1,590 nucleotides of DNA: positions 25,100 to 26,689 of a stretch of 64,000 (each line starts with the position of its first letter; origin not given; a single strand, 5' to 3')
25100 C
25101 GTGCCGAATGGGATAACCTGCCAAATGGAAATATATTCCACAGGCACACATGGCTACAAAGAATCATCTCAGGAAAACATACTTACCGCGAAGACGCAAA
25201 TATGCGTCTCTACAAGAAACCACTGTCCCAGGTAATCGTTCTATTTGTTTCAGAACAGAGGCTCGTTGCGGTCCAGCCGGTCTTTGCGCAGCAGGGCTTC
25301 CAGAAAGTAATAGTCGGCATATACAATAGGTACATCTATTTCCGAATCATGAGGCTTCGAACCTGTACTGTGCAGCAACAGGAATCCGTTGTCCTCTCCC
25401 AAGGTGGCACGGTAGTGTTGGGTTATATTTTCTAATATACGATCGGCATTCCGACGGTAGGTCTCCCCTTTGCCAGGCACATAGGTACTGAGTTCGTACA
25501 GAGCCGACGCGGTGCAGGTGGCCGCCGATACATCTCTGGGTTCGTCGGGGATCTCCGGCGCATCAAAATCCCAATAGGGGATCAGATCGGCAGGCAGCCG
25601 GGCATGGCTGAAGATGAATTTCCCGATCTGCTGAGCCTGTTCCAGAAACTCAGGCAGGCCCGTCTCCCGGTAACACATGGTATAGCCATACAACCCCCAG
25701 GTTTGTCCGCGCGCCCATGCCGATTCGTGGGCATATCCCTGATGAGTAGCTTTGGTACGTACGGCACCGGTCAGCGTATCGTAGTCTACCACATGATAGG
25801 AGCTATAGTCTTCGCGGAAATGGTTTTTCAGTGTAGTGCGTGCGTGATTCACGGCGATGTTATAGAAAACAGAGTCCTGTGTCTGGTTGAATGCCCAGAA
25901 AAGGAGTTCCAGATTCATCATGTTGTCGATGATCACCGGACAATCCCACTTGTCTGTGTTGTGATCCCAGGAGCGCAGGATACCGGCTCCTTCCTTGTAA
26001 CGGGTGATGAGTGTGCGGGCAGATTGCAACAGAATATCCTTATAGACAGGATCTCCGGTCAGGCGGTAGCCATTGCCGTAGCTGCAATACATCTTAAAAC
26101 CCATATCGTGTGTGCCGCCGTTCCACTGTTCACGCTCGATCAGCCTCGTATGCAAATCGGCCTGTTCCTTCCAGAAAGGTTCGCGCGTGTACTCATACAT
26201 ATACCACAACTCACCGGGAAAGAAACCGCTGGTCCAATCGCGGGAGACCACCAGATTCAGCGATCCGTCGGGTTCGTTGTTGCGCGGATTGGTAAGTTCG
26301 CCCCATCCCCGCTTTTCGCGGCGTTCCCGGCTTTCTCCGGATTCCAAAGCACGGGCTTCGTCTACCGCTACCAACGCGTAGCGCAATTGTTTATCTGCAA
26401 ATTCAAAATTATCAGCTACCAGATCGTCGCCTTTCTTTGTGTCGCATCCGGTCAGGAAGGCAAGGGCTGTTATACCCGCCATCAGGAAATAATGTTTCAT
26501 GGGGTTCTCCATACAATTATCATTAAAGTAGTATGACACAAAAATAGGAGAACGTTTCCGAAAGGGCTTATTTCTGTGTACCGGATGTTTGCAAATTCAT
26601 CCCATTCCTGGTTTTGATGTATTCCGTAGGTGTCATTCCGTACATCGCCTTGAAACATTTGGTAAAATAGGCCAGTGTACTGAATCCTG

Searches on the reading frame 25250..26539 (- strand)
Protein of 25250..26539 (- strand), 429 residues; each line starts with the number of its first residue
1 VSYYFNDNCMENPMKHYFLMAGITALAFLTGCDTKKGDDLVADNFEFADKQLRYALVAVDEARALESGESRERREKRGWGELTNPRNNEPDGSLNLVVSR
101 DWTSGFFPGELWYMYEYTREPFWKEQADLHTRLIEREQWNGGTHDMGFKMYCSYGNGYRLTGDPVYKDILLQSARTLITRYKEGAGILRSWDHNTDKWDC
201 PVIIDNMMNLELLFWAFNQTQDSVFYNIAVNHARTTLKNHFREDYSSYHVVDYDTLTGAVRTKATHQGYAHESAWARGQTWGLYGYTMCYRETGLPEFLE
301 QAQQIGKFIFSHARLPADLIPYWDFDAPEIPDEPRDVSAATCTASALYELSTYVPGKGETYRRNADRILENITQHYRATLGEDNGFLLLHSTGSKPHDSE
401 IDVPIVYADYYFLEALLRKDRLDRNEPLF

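Call 13: search_protein_families(library=pfam, proteins=[window:25250-26539:-])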
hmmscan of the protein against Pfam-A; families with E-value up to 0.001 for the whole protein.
window:25250-26539:- (429 aa): 1 family
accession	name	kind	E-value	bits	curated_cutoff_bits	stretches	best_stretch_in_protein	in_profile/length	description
PF07470.19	Glyco_hydro_88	-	4.5e-08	32.9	26.6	1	99-324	26-243/352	Glycosyl Hydrolase Family 88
